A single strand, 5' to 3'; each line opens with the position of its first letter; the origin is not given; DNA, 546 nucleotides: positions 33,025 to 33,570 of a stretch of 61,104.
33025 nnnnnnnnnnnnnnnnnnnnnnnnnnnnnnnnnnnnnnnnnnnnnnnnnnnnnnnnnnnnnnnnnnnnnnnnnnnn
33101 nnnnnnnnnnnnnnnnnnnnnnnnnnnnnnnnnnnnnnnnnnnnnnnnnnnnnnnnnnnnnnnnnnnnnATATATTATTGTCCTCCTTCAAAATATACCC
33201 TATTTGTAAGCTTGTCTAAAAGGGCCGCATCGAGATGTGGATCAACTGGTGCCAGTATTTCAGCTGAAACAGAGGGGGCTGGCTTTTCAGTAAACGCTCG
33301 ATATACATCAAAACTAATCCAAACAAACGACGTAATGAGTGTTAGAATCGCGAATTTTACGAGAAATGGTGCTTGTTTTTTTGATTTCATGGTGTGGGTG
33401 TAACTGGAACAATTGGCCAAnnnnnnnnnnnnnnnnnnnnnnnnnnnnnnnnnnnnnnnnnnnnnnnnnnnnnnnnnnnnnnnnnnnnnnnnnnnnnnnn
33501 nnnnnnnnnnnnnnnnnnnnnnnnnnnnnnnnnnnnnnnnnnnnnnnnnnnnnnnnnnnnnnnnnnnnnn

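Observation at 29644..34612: Six-gene operon coupling PilN/PilO-like proteins to sortase-signal surface proteins: candidate uncharacterised cell-surface or attachment system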

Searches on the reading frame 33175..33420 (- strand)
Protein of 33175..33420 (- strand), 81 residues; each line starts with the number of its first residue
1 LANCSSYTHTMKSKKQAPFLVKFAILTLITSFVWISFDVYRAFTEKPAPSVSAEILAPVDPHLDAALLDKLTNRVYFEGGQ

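Call 3: search_protein_families(library=pfam, proteins=[window:33175-33420:-], max_evalue=1)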
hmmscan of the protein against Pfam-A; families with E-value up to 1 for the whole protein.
window:33175-33420:- (81 aa): 0 families

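Call 4: search_protein_families(library=ncbifam, proteins=[window:33175-33420:-], max_evalue=1)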
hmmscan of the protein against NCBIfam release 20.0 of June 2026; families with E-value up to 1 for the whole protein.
window:33175-33420:- (81 aa): 0 families
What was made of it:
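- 33175..33390 (-): g3: 71-aa bitopic protein. It has a basic N-terminus, a TM with an invariant Trp, and a conserved ~35-residue extracytoplasmic peptide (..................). Its start overlaps the pilO stop (ATGA). No Pfam or NCBIfam hit (calls 3, 4).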
